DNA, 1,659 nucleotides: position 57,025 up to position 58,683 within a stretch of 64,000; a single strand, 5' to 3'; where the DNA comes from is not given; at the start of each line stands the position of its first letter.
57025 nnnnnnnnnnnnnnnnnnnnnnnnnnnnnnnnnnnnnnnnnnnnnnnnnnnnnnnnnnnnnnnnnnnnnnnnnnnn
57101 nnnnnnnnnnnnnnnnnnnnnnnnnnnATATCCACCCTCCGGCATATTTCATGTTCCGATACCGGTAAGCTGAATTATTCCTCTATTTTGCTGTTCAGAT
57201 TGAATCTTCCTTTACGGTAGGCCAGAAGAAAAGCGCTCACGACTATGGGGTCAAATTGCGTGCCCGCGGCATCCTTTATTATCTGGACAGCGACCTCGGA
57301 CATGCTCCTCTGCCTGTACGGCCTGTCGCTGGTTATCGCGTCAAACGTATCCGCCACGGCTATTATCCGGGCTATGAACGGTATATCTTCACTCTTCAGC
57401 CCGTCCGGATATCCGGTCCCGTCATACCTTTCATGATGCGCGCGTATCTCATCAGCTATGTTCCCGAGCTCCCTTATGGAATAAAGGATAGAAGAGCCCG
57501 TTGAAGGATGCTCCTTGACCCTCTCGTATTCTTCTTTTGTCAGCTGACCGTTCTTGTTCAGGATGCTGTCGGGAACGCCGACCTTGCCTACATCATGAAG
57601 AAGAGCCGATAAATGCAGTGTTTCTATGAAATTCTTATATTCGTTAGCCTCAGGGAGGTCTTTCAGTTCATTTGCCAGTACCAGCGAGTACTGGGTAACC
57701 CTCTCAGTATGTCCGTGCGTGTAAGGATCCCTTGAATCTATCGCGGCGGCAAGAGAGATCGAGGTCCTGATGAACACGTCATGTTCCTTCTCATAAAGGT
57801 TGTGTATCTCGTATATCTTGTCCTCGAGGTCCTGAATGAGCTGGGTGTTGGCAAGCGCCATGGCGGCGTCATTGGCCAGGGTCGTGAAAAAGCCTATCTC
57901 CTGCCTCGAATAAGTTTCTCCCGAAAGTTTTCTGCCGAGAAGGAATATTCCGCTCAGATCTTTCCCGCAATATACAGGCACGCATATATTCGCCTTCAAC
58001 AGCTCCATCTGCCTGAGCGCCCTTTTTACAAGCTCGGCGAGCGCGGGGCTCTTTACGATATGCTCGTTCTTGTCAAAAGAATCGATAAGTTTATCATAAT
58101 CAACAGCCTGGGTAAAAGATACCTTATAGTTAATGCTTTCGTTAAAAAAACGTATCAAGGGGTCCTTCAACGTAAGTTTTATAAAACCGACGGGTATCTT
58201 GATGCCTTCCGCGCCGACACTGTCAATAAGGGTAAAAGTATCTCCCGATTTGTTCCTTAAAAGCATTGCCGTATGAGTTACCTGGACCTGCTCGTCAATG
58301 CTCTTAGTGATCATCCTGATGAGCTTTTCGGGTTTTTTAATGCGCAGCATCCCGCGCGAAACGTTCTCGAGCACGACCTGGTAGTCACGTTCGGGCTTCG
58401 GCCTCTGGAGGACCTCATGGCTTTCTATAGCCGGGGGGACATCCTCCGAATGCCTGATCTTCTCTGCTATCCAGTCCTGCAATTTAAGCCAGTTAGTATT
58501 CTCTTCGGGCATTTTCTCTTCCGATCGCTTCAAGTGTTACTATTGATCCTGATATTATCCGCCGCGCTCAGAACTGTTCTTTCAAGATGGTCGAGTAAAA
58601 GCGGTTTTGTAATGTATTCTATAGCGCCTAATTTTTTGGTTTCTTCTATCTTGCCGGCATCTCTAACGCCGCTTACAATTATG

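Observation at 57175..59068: Three-gene operon with overlapping junctions: excisionase-family HTH (53 aa), receiver domain, GAF-HD-GYP c-di-GMP phosphodiesterase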

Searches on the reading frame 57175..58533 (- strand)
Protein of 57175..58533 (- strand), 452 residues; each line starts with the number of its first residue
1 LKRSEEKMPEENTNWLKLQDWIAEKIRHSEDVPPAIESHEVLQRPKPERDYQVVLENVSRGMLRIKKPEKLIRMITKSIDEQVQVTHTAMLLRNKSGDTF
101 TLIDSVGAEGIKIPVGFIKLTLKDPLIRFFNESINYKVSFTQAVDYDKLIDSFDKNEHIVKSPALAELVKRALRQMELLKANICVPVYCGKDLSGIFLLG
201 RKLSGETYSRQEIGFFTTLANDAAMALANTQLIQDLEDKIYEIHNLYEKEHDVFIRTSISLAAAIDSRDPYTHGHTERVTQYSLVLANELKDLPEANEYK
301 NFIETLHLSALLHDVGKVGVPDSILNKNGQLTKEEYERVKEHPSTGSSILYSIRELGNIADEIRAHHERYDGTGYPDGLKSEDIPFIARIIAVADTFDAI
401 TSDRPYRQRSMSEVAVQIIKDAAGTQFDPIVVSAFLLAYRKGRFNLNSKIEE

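Call 5: search_protein_families(library=pfam, proteins=[window:57175-58533:-], max_evalue=0.01)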
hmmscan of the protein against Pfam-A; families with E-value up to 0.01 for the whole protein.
window:57175-58533:- (452 aa): 4 families
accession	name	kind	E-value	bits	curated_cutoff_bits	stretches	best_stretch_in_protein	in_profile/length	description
PF13487.12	HD_5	-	1.8e-40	138.9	27.2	1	262-430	4-169/170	HD domain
PF01966.28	HD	-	7.7e-18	65.3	22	1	274-399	3-115/116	HD domain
PF01590.32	GAF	-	0.0013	19.7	22.4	1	162-227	71-133/133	GAF domain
PF13185.12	GAF_2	-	0.0068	17.1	28.6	0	171-227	80-135/136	GAF domain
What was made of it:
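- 57175..58512 (-): GAF-HD-GYP phosphodiesterase, 445 aa from the ATG at 58512. An alternative TTG at 58533 gives 452 aa and a TTGA overlap with the REC gene. HD_5 138.9 bits (call 5).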

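Call 6: search_protein_families(library=ncbifam, proteins=[window:57175-58533:-], max_evalue=0.01)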
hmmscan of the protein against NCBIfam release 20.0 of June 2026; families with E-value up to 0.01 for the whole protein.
window:57175-58533:- (452 aa): 3 families
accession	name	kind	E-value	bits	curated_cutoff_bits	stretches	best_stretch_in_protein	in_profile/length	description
NF053512.1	nitric_RR_NosR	exception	4.9e-39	134.5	400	1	235-439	155-354/422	response regulator c-di-GMP phosphodiesterase, NosR family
NF041606.1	dguan_cyc_DgcA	equivalog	2.9e-05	23.2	370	1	147-234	86-176/340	diguanylate cyclase DgcA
TIGR00277.1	HDIG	domain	5.7e-05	22.9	27.6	1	278-368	4-83/84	HDIG domain-containing metalloprotein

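Call 9: find_homologous_proteins(query=window:57175-58533:-, max_evalue=1e-10)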
Query window:57175-58533:- (452 aa): 7885 proteins with E <= 1e-10 among 8000 candidates; the best 120 are listed.
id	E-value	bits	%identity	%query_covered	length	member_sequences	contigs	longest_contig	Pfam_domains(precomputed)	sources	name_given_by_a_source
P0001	4.8e-293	989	100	98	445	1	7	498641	PF13487.13,PF01966.29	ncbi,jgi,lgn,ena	-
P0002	2.5e-212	723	72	97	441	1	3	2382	PF13487.13,PF01966.29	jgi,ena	-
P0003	3.2e-199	680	68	96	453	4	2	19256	PF13487.13,PF01966.29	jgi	jgi:HD-GYP domain-containing protein (c-di-GMP phosphodiesterase class II)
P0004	2.7e-198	677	69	98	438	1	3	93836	PF13487.13,PF01966.29,PF01590.33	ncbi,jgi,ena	-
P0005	7.1e-198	676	69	95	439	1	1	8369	PF13185.13,PF13487.13,PF01966.29,PF01590.33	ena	-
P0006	2.6e-197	674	67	98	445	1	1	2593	PF13487.13,PF01966.29,PF01590.33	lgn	-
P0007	2.7e-197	674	68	96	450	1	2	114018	PF13487.13,PF01966.29,PF01590.33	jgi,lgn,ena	-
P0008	1.8e-196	671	69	96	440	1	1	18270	PF13487.13,PF01966.29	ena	-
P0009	2.1e-196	671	69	96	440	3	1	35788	PF13487.13,PF01966.29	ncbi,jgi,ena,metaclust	metaclust:\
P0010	4.0e-196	670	66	97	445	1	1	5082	PF13487.13,PF01966.29,PF01590.33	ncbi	-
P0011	5.5e-196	670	68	96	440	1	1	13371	PF13185.13,PF13487.13,PF01966.29,PF01590.33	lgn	-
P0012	1.2e-195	668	69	96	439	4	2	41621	PF13487.13,PF01966.29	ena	-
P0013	1.5e-195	668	68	95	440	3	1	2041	PF13487.13,PF01966.29,PF01590.33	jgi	-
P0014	2.0e-195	668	67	96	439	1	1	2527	PF13185.13,PF13487.13,PF01966.29,PF01590.33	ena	-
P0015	2.1e-195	668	67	96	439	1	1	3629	PF13185.13,PF13487.13,PF01966.29,PF01590.33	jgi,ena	-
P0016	1.3e-194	665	67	96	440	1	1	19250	PF13185.13,PF13487.13,PF01966.29,PF01590.33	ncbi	-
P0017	1.4e-194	665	67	96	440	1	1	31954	PF13185.13,PF13487.13,PF01966.29,PF01590.33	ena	-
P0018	1.9e-194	665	66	96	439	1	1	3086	PF13185.13,PF13487.13,PF01966.29,PF01590.33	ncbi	-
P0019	5.0e-194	663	67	96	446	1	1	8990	PF13487.13,PF01966.29,PF01590.33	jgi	jgi:putative nucleotidyltransferase with HDIG domain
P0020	1.2e-193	662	66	98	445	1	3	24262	PF13487.13,PF01966.29,PF01590.33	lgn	-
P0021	1.3e-193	662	65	97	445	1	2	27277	PF13487.13,PF01966.29,PF01590.33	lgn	-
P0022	2.0e-193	661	67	96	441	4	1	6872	PF13487.13,PF01966.29,PF01590.33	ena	-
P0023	3.6e-193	660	66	96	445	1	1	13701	PF13185.13,PF13487.13,PF01966.29,PF01590.33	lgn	-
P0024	4.3e-193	660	66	96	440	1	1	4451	PF13487.13,PF01966.29,PF01590.33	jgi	jgi:HD-GYP domain-containing protein (c-di-GMP phosphodiesterase class II)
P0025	8.9e-193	659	66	96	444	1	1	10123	PF13487.13,PF01966.29,PF01590.33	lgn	-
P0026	9.4e-193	659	67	95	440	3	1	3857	PF13487.13,PF01966.29,PF01590.33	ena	-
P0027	1.0e-192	659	66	97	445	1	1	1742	PF13487.13,PF01966.29,PF01590.33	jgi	jgi:HD-GYP domain-containing protein (c-di-GMP phosphodiesterase class II)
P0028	1.2e-192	659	67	95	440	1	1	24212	PF13487.13,PF01966.29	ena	-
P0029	1.7e-192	658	67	95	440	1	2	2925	PF13487.13,PF01966.29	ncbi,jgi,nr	ncbi:MAG: HD domain-containing protein [Candidatus Omnitrophica bacterium]|nr:HD domain-containing p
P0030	2.1e-192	658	66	97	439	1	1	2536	PF13487.13,PF01966.29,PF01590.33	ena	-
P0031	2.2e-192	658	66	95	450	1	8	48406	PF13487.13,PF01966.29,PF01590.33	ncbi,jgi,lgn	jgi:HD-GYP domain-containing protein (c-di-GMP phosphodiesterase class II)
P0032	2.5e-192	658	65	98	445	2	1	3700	PF13185.13,PF13487.13,PF01966.29,PF01590.33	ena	-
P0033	4.1e-192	657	67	96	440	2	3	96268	PF13487.13,PF01966.29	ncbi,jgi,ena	-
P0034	5.2e-192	656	67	95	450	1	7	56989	PF13487.13,PF01966.29,PF01590.33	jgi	jgi:HD-GYP domain-containing protein (c-di-GMP phosphodiesterase class II)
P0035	8.4e-192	656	65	97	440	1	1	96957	PF13487.13,PF01966.29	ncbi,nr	ncbi:MAG: HD domain-containing protein [Candidatus Omnitrophota bacterium]|nr:HD domain-containing p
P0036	9.6e-192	656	67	96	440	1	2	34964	PF13487.13,PF01966.29,PF01590.33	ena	-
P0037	1.3e-191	655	65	97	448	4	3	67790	PF13185.13,PF13487.13,PF01966.29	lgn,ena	-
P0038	1.7e-191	655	67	96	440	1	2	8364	PF13185.13,PF13487.13,PF01966.29,PF01590.33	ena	-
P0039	2.1e-191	654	66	97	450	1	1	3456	PF13487.13,PF01966.29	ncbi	ncbi:HD-GYP domain-containing protein [Candidatus Omnitrophota bacterium]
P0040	2.7e-191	654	66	96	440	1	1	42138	PF13487.13,PF01966.29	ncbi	ncbi:MAG: HD domain-containing phosphohydrolase [Candidatus Omnitrophota bacterium]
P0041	2.8e-191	654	67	96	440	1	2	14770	PF13185.13,PF13487.13,PF01966.29,PF01590.33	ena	-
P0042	4.6e-191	653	66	97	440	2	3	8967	PF13487.13,PF01966.29,PF01590.33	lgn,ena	-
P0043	5.0e-191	653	64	98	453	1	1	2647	PF13185.13,PF13487.13,PF01966.29,PF01590.33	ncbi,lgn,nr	ncbi:MAG: HD domain-containing protein [Candidatus Omnitrophica bacterium]|nr:HD domain-containing p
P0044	6.7e-191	653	67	96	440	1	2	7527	PF13185.13,PF13487.13,PF01966.29,PF01590.33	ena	-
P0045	1.2e-190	652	67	96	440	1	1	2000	PF13487.13,PF01966.29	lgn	-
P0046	1.5e-190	652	65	96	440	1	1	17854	PF13185.13,PF13487.13,PF01966.29,PF01590.33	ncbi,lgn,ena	-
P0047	3.3e-190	651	65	96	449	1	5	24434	PF13487.13,PF01966.29,PF01590.33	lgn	-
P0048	4.2e-190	650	65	95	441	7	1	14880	PF13487.13,PF01966.29,PF01590.33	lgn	-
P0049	8.6e-190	649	65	96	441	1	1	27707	PF13487.13,PF01966.29,PF01590.33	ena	-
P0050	1.7e-189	648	64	98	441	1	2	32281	PF13487.13,PF01966.29,PF01590.33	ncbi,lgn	ncbi:MAG: HD domain-containing phosphohydrolase [Candidatus Omnitrophota bacterium]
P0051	3.4e-189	647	65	96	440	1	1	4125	PF13487.13,PF01966.29,PF01590.33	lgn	-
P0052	6.1e-189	646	66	96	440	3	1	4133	PF13487.13,PF01966.29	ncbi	ncbi:MAG: HD domain-containing phosphohydrolase [Candidatus Omnitrophota bacterium]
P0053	7.7e-189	646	64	98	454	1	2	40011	PF13487.13,PF01966.29,PF01590.33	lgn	-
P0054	1.3e-188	645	66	97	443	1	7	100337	PF13185.13,PF13487.13,PF01966.29,PF01590.33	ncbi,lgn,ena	ncbi:MAG: HD domain-containing phosphohydrolase [Candidatus Omnitrophota bacterium]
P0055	1.5e-188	645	65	95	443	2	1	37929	PF13487.13,PF01966.29,PF01590.33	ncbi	ncbi:MAG: HD domain-containing phosphohydrolase [Candidatus Omnitrophota bacterium]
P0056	2.4e-188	644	65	96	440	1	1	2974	PF13487.13,PF01966.29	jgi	jgi:putative nucleotidyltransferase with HDIG domain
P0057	6.2e-188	643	64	96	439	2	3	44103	PF13487.13,PF01966.29,PF01590.33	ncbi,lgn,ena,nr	ncbi:MAG: HD domain-containing protein [Candidatus Omnitrophica bacterium]|nr:HD domain-containing p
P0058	9.3e-188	642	66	95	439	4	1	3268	PF13487.13,PF01966.29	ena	-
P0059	1.1e-187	642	67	96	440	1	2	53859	PF13487.13,PF01966.29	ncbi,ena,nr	ncbi:MAG: HD domain-containing protein [Candidatus Omnitrophica bacterium]|nr:HD domain-containing p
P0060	2.4e-187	641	64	96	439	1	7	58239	PF13487.13,PF01966.29,PF01590.33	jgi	-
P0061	2.7e-187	641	65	95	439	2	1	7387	PF13487.13,PF01966.29,PF01590.33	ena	-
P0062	9.7e-187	639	66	95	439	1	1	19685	PF13487.13,PF01966.29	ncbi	ncbi:MAG: HD domain-containing phosphohydrolase [Candidatus Omnitrophota bacterium]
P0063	1.6e-186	638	64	95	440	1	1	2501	PF13487.13,PF01966.29,PF01590.33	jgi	-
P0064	1.7e-186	638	65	96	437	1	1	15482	PF13487.13,PF01966.29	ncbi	ncbi:MAG: HD-GYP domain-containing protein [Candidatus Omnitrophota bacterium]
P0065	2.0e-186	638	65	96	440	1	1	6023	PF13185.13,PF13487.13,PF01966.29,PF01590.33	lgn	-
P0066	3.2e-186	637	65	96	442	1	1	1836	PF13487.13,PF01966.29,PF01590.33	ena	-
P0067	6.4e-186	636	66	95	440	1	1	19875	PF13487.13,PF01966.29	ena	-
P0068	2.0e-185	635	64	95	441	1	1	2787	PF13487.13,PF01966.29,PF01590.33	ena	-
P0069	8.0e-185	633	66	97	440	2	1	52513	PF13487.13,PF01966.29,PF01590.33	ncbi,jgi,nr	ncbi:MAG: hypothetical protein DRP85_02065 [Candidatus Makaraimicrobium thalassicum]|nr:MAG: hypothe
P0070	2.0e-184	632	64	96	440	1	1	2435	PF13185.13,PF13487.13,PF01966.29,PF01590.33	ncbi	-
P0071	3.2e-184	631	64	96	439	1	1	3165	PF13487.13,PF01966.29,PF01590.33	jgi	jgi:putative nucleotidyltransferase with HDIG domain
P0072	4.4e-184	630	64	97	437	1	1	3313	PF13487.13,PF01966.29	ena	-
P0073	4.6e-184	630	64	97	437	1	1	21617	PF13487.13,PF01966.29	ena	-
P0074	4.9e-184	630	65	96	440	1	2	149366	PF13185.13,PF13487.13,PF01966.29,PF01590.33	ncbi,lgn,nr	ncbi:MAG: HD-GYP domain-containing protein [Candidatus Omnitrophica bacterium]|nr:HD-GYP domain-cont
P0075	7.4e-184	630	65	95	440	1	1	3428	PF13487.13,PF01966.29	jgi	-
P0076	1.4e-183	629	63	97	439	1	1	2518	PF13487.13,PF01966.29,PF01590.33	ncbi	-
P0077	1.6e-183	629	63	95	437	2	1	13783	PF13185.13,PF13487.13,PF01966.29,PF01590.33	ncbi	-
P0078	1.9e-183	628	63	97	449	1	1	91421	PF13487.13,PF01966.29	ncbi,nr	ncbi:MAG: HD domain-containing protein [Candidatus Omnitrophica bacterium]|nr:HD domain-containing p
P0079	2.3e-183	628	64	95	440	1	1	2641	PF13487.13,PF01966.29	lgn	-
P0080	2.6e-183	628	63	97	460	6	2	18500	PF13487.13,PF01966.29,PF01590.33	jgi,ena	-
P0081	8.7e-183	626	64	96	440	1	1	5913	PF13487.13,PF01966.29,PF01590.33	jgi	jgi:putative nucleotidyltransferase with HDIG domain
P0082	1.0e-182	626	63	95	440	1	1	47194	PF13487.13,PF01966.29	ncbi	-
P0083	1.1e-181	622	62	96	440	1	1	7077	PF13487.13,PF01966.29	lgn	-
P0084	1.0e-180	619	64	97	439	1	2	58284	PF13487.13,PF01966.29,PF01590.33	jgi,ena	-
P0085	1.3e-180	619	63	96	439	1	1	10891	PF13487.13,PF01966.29,PF01590.33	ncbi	ncbi:MAG: HD domain-containing phosphohydrolase [Candidatus Omnitrophota bacterium]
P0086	1.6e-180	619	61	96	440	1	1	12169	PF13487.13,PF01966.29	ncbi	ncbi:MAG: HD domain-containing phosphohydrolase [Candidatus Omnitrophota bacterium]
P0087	5.1e-180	617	63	96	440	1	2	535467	PF13487.13,PF01966.29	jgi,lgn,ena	-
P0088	1.3e-179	616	62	96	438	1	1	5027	PF13185.13,PF13487.13,PF01966.29,PF01590.33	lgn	-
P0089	5.4e-179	614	61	98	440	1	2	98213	PF13487.13,PF01966.29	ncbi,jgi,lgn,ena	-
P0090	7.4e-179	613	63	95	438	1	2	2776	PF13487.13,PF01966.29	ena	-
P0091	2.4e-178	611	62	98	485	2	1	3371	PF13487.13,PF01966.29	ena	-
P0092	4.3e-178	611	66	90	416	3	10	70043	PF13185.13,PF13487.13,PF01966.29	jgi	jgi:HD-GYP domain-containing protein (c-di-GMP phosphodiesterase class II)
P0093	9.6e-178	609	63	97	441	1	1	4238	PF13487.13,PF01966.29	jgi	jgi:putative nucleotidyltransferase with HDIG domain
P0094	2.8e-177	608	62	95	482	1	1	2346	PF13487.13,PF01966.29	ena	-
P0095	5.3e-177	607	64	94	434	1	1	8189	PF13487.13,PF01966.29,PF01590.33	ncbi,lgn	-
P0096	6.8e-177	607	66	90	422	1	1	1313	PF13487.13,PF01966.29,PF01590.33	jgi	jgi:putative nucleotidyltransferase with HDIG domain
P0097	1.4e-176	606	62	96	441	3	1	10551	PF13487.13,PF01966.29,PF01590.33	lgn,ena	-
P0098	4.5e-176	604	63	94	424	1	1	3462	PF13185.13,PF13487.13,PF01966.29,PF01590.33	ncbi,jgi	jgi:HD-GYP domain-containing protein (c-di-GMP phosphodiesterase class II)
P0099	5.1e-173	594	65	89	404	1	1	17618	PF13487.13,PF01966.29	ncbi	ncbi:MAG: HD domain-containing phosphohydrolase, partial [Candidatus Omnitrophota bacterium]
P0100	9.7e-172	590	61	96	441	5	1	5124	PF13487.13,PF01966.29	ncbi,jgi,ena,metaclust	metaclust:\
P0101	1.4e-171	589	61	96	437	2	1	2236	PF13487.13,PF01966.29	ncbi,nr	ncbi:MAG: HD domain-containing protein, partial [Candidatus Omnitrophica bacterium]|nr:HD domain-con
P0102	2.9e-171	588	61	97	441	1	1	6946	PF13185.13,PF13487.13,PF01966.29,PF01590.33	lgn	-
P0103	4.5e-170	584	69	82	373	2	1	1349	PF13487.13,PF01966.29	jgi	-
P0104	5.4e-170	584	61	96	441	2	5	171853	PF13487.13,PF01966.29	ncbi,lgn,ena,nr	ncbi:MAG: HD domain-containing protein [Candidatus Omnitrophica bacterium]|nr:HD domain-containing p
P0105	2.6e-168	578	58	97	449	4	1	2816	PF13487.13,PF01966.29,PF01590.33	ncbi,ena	-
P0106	3.9e-168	578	58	97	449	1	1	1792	PF13487.13,PF01966.29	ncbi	-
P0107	2.5e-166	572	59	96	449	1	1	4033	PF13487.13,PF01966.29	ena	-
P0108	3.7e-166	571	64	87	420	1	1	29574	PF13487.13,PF01966.29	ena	-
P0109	7.1e-166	570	58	96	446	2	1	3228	PF13185.13,PF13487.13,PF01966.29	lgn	-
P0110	1.4e-165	569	59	97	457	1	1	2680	PF13487.13,PF01966.29,PF01590.33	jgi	-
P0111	8.0e-164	564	58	97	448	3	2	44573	PF13185.13,PF13487.13,PF01966.29,PF01590.33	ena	-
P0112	1.6e-163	563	57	98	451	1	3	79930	PF13185.13,PF13487.13,PF01966.29,PF01590.33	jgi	jgi:putative nucleotidyltransferase with HDIG domain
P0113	4.1e-163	561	66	82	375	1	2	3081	PF13487.13,PF01966.29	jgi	jgi:putative nucleotidyltransferase with HDIG domain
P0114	5.4e-163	561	57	97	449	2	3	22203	PF13185.13,PF13487.13,PF01966.29,PF01590.33,PF13492.13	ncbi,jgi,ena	-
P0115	2.7e-162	559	57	96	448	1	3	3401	PF13185.13,PF13487.13,PF01966.29,PF01590.33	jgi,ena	-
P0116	3.1e-162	558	57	98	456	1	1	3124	PF13185.13,PF13487.13,PF01966.29,PF01590.33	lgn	-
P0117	1.4e-161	556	58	96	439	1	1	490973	PF13185.13,PF13487.13,PF01966.29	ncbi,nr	ncbi:MAG: HD domain-containing protein [Candidatus Omnitrophica bacterium]|nr:HD domain-containing p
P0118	1.7e-161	556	56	98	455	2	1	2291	PF13185.13,PF13487.13,PF01966.29,PF01590.33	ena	-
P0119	1.8e-161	556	56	97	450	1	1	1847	PF13185.13,PF13487.13,PF01966.29,PF01590.33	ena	-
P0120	1.9e-161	556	59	96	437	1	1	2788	PF13185.13,PF13487.13,PF01966.29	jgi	jgi:hypothetical protein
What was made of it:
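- Checked: Orthologues have precomputed GAF/GAF_2 hits (call 9).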

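Call 12: find_related_loci(query=A1, collection=genome_contigs, flank=4000)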
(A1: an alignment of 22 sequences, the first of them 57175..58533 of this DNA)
Query A1 (452 aa) in genome_contigs; peptide patterns used: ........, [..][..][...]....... (x = any residue, [..] = any of these).
600 stretches matched a pattern (row limit reached: there are more); 426 encode a relative of the query (tblastn E <= 1e-3); the best 80 are kept; 80 distinct loci.
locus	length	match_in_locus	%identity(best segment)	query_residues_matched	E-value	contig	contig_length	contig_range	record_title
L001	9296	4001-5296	67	14-445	0e+0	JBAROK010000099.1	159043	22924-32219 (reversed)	MAG: Candidatus Omnitrophota bacterium isolate MFD13429_ilm_asm_bin15 k127_23393, whole genome shotgun sequence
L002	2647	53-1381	64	1-445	0e+0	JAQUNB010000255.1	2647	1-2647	MAG: Candidatus Omnitrophota bacterium isolate STD1_168 NODE_214166_length_2647_cov_2.637698_Sandtown_D1, whole genome s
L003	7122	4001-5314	65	6-444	0e+0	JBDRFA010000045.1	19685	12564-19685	MAG: Candidatus Omnitrophota bacterium isolate MEGAHIT-group-1.343 k141_2754267, whole genome shotgun sequence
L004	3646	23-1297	63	13-439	0e+0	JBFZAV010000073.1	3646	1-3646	MAG: Candidatus Omnitrophota bacterium isolate PPR_0476 k121_1192271, whole genome shotgun sequence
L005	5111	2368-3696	55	1-443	3e-168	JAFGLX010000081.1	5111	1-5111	MAG: Candidatus Omnitrophota bacterium isolate Zod_Metabat.422 k87_6423515, whole genome shotgun sequence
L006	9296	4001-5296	52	14-442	7e-145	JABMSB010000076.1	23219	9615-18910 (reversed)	MAG: Candidatus Omnitrophota bacterium isolate bin.291 k141_4882337, whole genome shotgun sequence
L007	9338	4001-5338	52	14-449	3e-136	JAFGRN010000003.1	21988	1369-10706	MAG: Candidatus Omnitrophota bacterium isolate Zod_Metabat.83 k87_248999, whole genome shotgun sequence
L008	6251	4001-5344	44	11-448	3e-121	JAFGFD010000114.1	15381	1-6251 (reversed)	MAG: Candidatus Omnitrophota bacterium isolate Zod_Metabat.1290 k87_9711770, whole genome shotgun sequence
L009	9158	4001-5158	42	50-447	2e-95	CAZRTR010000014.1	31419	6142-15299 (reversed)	MAG TPA_asm: uncultured Planctomycetia bacterium isolate ERP125453_co1_528 genome assembly, contig: NODE_1182_length_314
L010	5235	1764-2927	40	50-443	2e-92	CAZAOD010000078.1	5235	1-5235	MAG TPA_asm: uncultured Planctomycetales bacterium isolate binchicken_co173_225 genome assembly, contig: NODE_51628_leng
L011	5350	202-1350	40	50-442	6e-92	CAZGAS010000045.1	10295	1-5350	MAG TPA_asm: uncultured Planctomycetia bacterium isolate SRP191223_co1_21 genome assembly, contig: NODE_7648_length_1029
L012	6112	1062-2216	42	50-444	4e-92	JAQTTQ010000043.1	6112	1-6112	MAG: Candidatus Omnitrophota bacterium isolate STB_44 NODE_38977_length_6112_cov_6.745530_Sandtown_B, whole genome shotg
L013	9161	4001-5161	39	50-442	1e-89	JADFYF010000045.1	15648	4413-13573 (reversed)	MAG: Candidatus Omnitrophota bacterium isolate nDJH6bin18 nDJH6_bin18_NODE_45_length_15648_cov_2.683075, whole genome sh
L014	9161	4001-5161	39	50-442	1e-86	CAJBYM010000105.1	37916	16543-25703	MAG: Candidatus Omnitrophica bacterium isolate Loc090907-5m_bin-489 genome assembly, contig: bin-489:105/139, whole geno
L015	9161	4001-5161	39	50-443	6e-86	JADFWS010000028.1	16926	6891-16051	MAG: Candidatus Omnitrophota bacterium isolate nCal2bin1 nCal2_bin1_NODE_28_length_16926_cov_3.811443, whole genome shot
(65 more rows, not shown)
